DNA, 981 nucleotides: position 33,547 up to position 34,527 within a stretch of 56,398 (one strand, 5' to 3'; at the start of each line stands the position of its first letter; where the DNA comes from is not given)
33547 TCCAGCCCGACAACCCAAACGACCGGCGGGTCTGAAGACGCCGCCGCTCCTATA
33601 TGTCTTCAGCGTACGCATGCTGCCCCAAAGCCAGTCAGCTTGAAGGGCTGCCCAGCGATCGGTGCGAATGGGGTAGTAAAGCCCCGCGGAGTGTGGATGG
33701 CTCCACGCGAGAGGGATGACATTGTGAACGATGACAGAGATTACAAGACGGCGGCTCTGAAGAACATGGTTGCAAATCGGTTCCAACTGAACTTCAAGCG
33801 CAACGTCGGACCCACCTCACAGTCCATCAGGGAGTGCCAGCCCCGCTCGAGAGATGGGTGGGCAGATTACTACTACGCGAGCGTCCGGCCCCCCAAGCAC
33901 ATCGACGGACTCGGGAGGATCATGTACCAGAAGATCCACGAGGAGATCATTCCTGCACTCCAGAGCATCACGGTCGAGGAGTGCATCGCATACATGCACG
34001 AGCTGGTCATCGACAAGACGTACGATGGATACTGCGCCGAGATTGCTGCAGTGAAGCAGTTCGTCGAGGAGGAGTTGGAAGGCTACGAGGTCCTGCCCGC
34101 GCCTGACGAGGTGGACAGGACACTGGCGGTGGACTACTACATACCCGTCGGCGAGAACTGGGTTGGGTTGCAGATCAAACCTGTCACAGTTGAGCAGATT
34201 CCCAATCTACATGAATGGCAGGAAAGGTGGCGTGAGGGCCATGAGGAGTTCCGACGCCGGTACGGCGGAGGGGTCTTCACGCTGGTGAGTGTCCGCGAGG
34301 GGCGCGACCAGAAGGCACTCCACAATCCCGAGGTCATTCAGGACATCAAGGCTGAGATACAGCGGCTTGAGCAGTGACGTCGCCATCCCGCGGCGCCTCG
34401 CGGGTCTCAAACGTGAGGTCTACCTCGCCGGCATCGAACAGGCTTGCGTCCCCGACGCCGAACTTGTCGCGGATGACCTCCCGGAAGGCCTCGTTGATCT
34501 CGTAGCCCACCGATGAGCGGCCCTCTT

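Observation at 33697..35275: Convergent, overlapping Type II R-M-like pair: unclassified 226-aa candidate PD-(D/E)xK nuclease + beta-class SPPY methyltransferase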

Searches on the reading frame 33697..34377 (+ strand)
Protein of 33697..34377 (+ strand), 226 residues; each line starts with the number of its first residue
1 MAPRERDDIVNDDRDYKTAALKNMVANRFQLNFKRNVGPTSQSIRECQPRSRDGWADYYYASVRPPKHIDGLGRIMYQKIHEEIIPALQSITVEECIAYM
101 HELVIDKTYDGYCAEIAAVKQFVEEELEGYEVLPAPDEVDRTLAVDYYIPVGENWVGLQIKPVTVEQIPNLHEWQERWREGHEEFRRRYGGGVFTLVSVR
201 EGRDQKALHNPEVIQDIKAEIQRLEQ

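Call 3: search_protein_families(library=pfam, proteins=[window:33697-34377:+], max_evalue=1)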
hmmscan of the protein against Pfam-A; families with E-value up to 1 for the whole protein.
window:33697-34377:+ (226 aa): 1 family
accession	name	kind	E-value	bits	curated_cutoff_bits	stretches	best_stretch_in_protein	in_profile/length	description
PF09568.16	RE_MjaI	-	6.5e-31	107.8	22.7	1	22-176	4-149/164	MjaI restriction endonuclease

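Call 4: search_protein_families(library=ncbifam, proteins=[window:33697-34377:+], max_evalue=1)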
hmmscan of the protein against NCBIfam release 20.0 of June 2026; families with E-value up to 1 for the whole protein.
window:33697-34377:+ (226 aa): 0 families

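Call 6: find_homologous_proteins(query=window:33697-34377:+)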
Query window:33697-34377:+ (226 aa): 71 proteins with E <= 0.001 among 221 candidates.
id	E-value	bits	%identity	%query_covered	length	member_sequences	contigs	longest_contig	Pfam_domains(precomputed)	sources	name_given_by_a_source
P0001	2.6e-144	497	100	96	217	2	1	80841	PF09568.18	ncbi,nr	ncbi:MAG: MjaI family restriction endonuclease [Armatimonadota bacterium]|nr:MjaI family restriction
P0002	1.5e-99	350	71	96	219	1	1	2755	PF09568.18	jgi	-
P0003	5.0e-88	313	67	95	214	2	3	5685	PF09568.18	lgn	-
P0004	2.2e-84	301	64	93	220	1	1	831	PF09568.18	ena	-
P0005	5.3e-80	286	62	93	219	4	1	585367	PF09568.18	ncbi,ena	-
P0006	2.5e-78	281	58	96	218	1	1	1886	PF09568.18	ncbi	-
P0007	2.3e-76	275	57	98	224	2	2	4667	PF09568.18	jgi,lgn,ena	-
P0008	6.1e-74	267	57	94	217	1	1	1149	PF09568.18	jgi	jgi:hypothetical protein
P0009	1.7e-61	226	69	64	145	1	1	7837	PF09568.18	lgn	-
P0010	4.3e-56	208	49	89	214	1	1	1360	PF09568.18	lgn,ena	-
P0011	1.2e-55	207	49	90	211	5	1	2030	PF09568.18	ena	-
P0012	2.4e-55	206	48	89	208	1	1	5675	PF09568.18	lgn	-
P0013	2.6e-54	202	48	90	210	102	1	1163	PF09568.18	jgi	-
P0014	1.3e-53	200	48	90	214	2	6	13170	PF09568.18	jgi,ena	-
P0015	2.8e-53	199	45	90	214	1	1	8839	PF09568.18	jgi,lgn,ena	-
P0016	1.3e-52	197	47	90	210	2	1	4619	PF09568.18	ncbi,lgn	-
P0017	1.9e-52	196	48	90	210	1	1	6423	PF09568.18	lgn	-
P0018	2.1e-52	196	49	90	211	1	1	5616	PF09568.18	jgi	jgi:hypothetical protein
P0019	2.9e-52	196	48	90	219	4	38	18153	PF09568.18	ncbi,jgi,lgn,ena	ncbi:MAG: MjaI family restriction endonuclease [Thermodesulfobacteriota bacterium]|jgi:hypothetical 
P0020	5.4e-52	195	48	90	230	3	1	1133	PF09568.18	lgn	-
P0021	5.4e-52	195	48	90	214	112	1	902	PF09568.18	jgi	-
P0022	5.4e-52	195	46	90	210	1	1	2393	PF09568.18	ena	-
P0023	6.8e-52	195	49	90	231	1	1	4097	PF09568.18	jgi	jgi:hypothetical protein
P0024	8.2e-52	194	45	90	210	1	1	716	PF09568.18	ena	-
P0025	8.4e-52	194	48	90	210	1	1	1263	PF09568.18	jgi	-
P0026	9.6e-52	194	46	90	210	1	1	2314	PF09568.18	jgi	-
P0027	1.0e-51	194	48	90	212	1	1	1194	PF09568.18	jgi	-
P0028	1.1e-51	194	48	90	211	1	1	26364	PF09568.18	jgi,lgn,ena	-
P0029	1.4e-51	194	45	90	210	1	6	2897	PF09568.18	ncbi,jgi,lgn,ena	-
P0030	1.4e-51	193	45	90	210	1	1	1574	PF09568.18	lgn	-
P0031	1.6e-51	193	47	89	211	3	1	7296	PF09568.18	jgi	-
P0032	2.1e-51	193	45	90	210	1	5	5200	PF09568.18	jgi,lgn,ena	-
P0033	2.1e-51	193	44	90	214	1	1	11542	PF09568.18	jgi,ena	-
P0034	2.9e-51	192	45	90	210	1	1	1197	PF09568.18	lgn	-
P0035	3.0e-51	192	45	90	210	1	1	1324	PF09568.18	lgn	-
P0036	3.0e-51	192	47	90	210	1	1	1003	PF09568.18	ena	-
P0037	5.1e-51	192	45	90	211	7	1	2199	PF09568.18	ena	-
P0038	7.4e-51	191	46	89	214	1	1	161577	PF09568.18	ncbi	-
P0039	9.3e-51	191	46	96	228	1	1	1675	PF09568.18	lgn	-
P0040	1.1e-50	191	45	90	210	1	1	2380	PF09568.18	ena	-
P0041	1.4e-50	190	45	90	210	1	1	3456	PF09568.18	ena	-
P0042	1.5e-50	190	46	89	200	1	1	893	PF09568.18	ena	-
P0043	1.6e-50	190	47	90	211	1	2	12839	PF09568.18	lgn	-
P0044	2.7e-50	189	48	88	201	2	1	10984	PF09568.18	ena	-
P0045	2.8e-50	189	47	90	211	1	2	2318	PF09568.18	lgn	-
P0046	2.9e-50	189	45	100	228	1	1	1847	PF09568.18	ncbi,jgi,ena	-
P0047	3.0e-50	189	46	88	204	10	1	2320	PF09568.18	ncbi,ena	-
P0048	3.7e-50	189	47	89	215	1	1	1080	PF09568.18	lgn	-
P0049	5.1e-50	188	46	89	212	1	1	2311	PF09568.18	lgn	-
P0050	5.2e-50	188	46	90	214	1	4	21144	PF09568.18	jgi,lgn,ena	-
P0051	1.4e-49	187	47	89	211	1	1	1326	PF09568.18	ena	-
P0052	1.5e-49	187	48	89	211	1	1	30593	PF09568.18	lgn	-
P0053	1.6e-49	187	46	90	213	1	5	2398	PF09568.18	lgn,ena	-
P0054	1.9e-49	187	46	90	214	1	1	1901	PF09568.18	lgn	-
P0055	2.2e-49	186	44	90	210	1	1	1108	PF09568.18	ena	-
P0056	3.3e-49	186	46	90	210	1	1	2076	PF09568.18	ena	-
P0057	3.4e-49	186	47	90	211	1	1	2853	PF09568.18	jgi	jgi:hypothetical protein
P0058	4.4e-49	185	46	90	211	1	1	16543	PF09568.18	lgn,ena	-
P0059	4.4e-49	185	46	89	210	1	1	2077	PF09568.18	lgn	-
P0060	4.5e-49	185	47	88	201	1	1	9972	PF09568.18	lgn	-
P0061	4.6e-49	185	45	90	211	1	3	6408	PF09568.18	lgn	-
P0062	4.8e-49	185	45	90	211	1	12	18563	PF09568.18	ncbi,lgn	-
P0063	2.7e-48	183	47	89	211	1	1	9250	PF09568.18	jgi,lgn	-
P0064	7.9e-48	181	44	90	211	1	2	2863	PF09568.18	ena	-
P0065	1.5e-46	177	45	90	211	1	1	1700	PF09568.18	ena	-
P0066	1.1e-44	171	42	92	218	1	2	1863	PF09568.18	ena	-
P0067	2.3e-44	170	44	90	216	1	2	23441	PF09568.18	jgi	jgi:hypothetical protein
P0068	8.4e-44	168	44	90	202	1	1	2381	PF09568.18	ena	-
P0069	2.8e-43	166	43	89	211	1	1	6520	PF09568.18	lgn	-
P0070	4.6e-38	149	49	69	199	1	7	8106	PF09568.18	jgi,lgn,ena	jgi:hypothetical protein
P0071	1.7e-31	128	44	63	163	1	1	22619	PF09568.18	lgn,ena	-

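Call 8: search_solved_structures(query=window:33697-34377:+, max_evalue=10)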
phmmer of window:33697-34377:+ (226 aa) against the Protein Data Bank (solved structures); distinct sequences matched with E-value up to 10: 3.
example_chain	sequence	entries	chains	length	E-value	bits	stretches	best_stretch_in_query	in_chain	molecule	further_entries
4wxe_A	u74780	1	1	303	0.15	15.1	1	69-187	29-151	Transcriptional regulator, LacI family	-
4rk4_A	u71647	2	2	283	0.3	14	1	88-187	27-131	Transcriptional regulator, LacI family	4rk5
6chk_A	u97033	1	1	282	0.3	14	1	90-187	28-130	Transcriptional regulator, LacI family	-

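Call 16: find_related_loci(query=A1, collection=genome_contigs, flank=6000)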
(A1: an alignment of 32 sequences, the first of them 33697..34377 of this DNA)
Query A1 (226 aa) in genome_contigs; peptide patterns used: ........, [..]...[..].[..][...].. (x = any residue, [..] = any of these).
599 stretches matched a pattern (row limit reached: there are more); 565 encode a relative of the query (tblastn E <= 1e-3); the best 80 are kept; 80 distinct loci.
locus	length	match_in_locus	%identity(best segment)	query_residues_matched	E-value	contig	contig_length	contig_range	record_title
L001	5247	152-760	49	23-224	7e-61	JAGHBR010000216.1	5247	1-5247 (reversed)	MAG: Caldisericaceae bacterium isolate AUK261 PB_MBMC_215_c_000000000254, whole genome shotgun sequence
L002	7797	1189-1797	49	23-224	5e-61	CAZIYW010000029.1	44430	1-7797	MAG TPA_asm: uncultured Fibrobacterota bacterium isolate binchicken_co256_1030 genome assembly, contig: NODE_1060_length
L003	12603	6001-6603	49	23-224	2e-60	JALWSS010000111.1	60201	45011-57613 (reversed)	MAG: Saprospiraceae bacterium isolate M2_metabat2_scaf2bin.095 M2_NODE_309_length_60201_cov_4.283400, whole genome shotg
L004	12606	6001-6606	48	23-225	1e-59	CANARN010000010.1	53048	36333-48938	MAG TPA_asm: uncultured Clostridia bacterium isolate SRR16350225_bin.21_metawrap_v1.3_MAG genome assembly, contig: NODE.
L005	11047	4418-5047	46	19-226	5e-59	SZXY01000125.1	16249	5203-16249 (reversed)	MAG: Chlorobium sp. isolate L227-2013-55 CA-L227-2013_58679, whole genome shotgun sequence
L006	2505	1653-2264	46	23-226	1e-59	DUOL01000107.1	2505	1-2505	MAG TPA_asm: Bacteroidales bacterium isolate AS08sgBPME_175 101254_AS08, whole genome shotgun sequence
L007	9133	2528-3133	47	23-225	3e-59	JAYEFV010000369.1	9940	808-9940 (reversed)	MAG: Thermodesulfobacteriota bacterium isolate MAG263 MAG263_369, whole genome shotgun sequence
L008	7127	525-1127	48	23-224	3e-59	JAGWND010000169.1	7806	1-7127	MAG: Bacteroidota bacterium isolate REEB223 contig-150_14660, whole genome shotgun sequence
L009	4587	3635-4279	46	11-226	3e-59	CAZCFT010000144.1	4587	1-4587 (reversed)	MAG TPA_asm: uncultured Ignavibacteriaceae bacterium isolate SRP118108_co4_512 genome assembly, contig: NODE_23658_lengt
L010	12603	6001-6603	47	23-224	8e-59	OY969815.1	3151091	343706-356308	MAG: uncultured Bacteroidetes bacterium isolate MFD01188.bin.c.1 genome assembly, chromosome: 1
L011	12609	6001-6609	47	23-226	7e-59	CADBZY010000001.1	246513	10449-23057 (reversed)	MAG: uncultured Ruminococcus sp. isolate RUG14461 genome assembly, contig: RUG14461_asm_1, whole genome shotgun sequence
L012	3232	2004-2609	46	23-225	5e-59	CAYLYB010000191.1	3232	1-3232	MAG TPA_asm: uncultured Pirellulales bacterium isolate binchicken_co129_760 genome assembly, contig: NODE_118977_length_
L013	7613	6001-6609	47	23-226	7e-59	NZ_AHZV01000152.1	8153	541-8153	Anaerophaga thermohalophila str. Valhall contig00175, whole genome shotgun sequence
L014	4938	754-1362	46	23-226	1e-58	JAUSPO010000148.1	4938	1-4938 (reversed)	MAG: Bacillota bacterium isolate E21_metabat.bin.75 E21_k141_87019, whole genome shotgun sequence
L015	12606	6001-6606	49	23-225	2e-58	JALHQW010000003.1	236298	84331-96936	MAG: Saprospiraceae bacterium isolate maxbin.051 c_000000000315, whole genome shotgun sequence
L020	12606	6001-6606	48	23-225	7e-58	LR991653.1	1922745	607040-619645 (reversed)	Candidatus Methanoperedenaceae archaeon GB37 isolate gfbio:2ba61e4a-a911-483b-ba5e-e0ad8afd3b38:GoM-Arc1_E37 genome asse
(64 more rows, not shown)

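Call 18: predict_structure(alignment_id=A1)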
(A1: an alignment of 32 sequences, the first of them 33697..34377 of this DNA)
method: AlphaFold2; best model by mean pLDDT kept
length: 226 residues; sequences in the alignment: 32
mean_pLDDT: 85.7   pTM: 0.73
mean pLDDT of the five models: 85.7, 84.2, 83.4, 83.2, 81.6
residues with pLDDT >= 90: 110; 70-90: 85; 50-70: 28; < 50: 3
segments of 3 or more residues with pLDDT < 50: 1-3
pLDDT, mean of each block of 10 residues (from residue 1): 52 69 67 78 84 95 96 89 68 91 93 87 91 90 92 97 83 87 97 93 81 96 97
secondary structure, 60 per line:
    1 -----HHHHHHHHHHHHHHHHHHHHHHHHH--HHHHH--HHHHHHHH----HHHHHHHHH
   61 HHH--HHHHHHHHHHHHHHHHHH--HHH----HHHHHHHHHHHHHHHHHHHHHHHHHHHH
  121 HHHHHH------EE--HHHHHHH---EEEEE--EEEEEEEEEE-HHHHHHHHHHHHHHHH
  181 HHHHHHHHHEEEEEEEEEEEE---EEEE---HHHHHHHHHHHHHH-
elements in order: H6-30 H33-37 H40-47 H52-63 H66-83 H93-126 H137-143 E147-151 E154-163 H165-189 E190-201 E205-208 H212-225

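Call 20: find_encoding_contigs(protein=P0002, flank=5000, max_places=3)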
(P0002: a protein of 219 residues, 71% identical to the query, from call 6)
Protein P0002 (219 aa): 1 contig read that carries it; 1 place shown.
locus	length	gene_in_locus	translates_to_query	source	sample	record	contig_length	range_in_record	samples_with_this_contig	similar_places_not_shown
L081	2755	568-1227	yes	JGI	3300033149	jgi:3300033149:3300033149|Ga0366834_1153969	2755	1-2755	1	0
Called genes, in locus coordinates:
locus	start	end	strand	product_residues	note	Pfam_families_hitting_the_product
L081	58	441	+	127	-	PF01850:PIN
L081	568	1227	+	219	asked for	PF09568:RE_MjaI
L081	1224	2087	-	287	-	PF01555:N6_N4_Mtase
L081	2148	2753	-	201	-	?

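Call 21: find_encoding_contigs(protein=P0005, flank=6000, max_places=3)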
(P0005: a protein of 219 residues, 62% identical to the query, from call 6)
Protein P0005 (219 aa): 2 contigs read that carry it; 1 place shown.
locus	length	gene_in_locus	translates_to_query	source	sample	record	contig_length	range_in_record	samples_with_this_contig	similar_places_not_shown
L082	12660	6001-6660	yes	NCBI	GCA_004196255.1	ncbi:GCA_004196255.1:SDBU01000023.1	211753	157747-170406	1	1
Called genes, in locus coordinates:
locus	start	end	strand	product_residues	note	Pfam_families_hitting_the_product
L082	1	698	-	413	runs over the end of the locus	PF00291:PALP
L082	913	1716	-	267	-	PF00218:IGPS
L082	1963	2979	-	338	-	PF02885:Glycos_trans_3N, PF00591:Glycos_transf_3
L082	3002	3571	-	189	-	PF00117:GATase, PF07722:Peptidase_C26 (weak)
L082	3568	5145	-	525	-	PF04715:, PF00425:Chorismate_bind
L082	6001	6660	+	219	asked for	PF09568:RE_MjaI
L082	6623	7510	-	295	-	PF01555:N6_N4_Mtase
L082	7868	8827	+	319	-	PF05448:AXE1, PF12146:Hydrolase_4 (faint), PF12697:Abhydrolase_6 (weak)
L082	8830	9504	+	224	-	PF00697:PRAI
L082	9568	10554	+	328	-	PF08240:ADH_N, PF00107:ADH_zinc_N, PF13602:ADH_zinc_N_2 (faint)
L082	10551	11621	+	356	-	PF08240:ADH_N, PF16912:Glu_dehyd_C, PF00107:ADH_zinc_N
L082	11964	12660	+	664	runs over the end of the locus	PF21760:SecD_1st, PF22599:SecDF_P1_head, PF02355:SecD_SecF_C, PF03176:MMPL (weak)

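Call 41: search_dna_similar(query=window:33697-34377:+, collection=plasmids, mode=protein, max_evalue=0.001, max_rows=25)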
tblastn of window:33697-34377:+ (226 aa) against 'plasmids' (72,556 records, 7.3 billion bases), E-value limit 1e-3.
Records with a match: 3; places in all: 3; records where one place covers at least 80% of the query: 2.
Best place of each record, by identity: <60% 3.
By first word of the organism name: Clostridioides 2; Brevibacillus 1.
By predicted mobility (MOB-suite, as given by PLSDB): non-mobilizable 3.
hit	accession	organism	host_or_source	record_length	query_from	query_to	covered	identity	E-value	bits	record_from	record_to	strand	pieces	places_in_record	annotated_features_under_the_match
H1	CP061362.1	Clostridioides sp. ES-W-0016-02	water,pond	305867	8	219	94%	24.3%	2e-8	61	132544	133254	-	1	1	MjaI family restriction endonuclease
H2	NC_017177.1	Clostridioides difficile BI1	Homo sapiens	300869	8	219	94%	23.4%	4e-7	57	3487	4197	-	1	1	MjaI family restriction endonuclease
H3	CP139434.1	Brevibacillus halotolerans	cell culture,freshwater soil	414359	23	167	64%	25.5%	1e-4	50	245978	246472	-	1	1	MjaI family restriction endonuclease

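Call 42: search_dna_similar(query=window:33697-34377:+, collection=phages, mode=protein, max_evalue=0.001, max_rows=15)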
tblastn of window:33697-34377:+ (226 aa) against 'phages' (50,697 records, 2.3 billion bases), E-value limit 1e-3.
No match.

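Call 62: search_protein_families(library=pfam, proteins=[L003:4695-5987:+, L020:4718-5980:+, L081:58-441:+], max_evalue=0.01)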
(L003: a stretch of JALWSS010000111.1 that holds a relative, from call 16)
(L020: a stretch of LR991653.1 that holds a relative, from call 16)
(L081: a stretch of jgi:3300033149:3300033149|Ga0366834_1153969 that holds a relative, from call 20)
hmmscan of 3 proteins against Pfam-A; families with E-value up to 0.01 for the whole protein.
L003:4695-5987:+ (430 aa): 3 families
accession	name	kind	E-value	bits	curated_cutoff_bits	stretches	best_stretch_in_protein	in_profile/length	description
PF01555.25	N6_N4_Mtase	-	2.1e-47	162.4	26.7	1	23-255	1-221/221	DNA methylase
PF00565.23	SNase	-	1.1e-08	35.9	21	1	356-430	23-97/107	Staphylococcal nuclease homologue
PF01170.24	UPF0020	-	0.00059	20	22.3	0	191-253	3-65/197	RMKL-like, methyltransferase domain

L020:4718-5980:+ (420 aa): 4 families
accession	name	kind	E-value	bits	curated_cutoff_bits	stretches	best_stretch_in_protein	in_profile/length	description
PF01555.25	N6_N4_Mtase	-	2e-47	162.4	26.7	1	29-260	1-221/221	DNA methylase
PF08241.18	Methyltransf_11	-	5e-05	24.3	21.2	0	56-80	69-93/95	Methyltransferase domain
PF00565.23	SNase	-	0.0012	19.7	21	1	346-417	25-96/107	Staphylococcal nuclease homologue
PF02384.22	N6_Mtase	-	0.0021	17.9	20.4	0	368-411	200-243/311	N-6 DNA Methylase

L081:58-441:+ (127 aa): 2 families
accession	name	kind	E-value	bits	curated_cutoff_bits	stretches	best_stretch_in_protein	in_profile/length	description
PF01850.27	PIN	-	4e-23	82.7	23.6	1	2-116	1-118/120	PIN domain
PF18480.7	DUF5615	-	0.0086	16.4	23.8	0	84-115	33-61/110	Domain of unknown function (DUF5615)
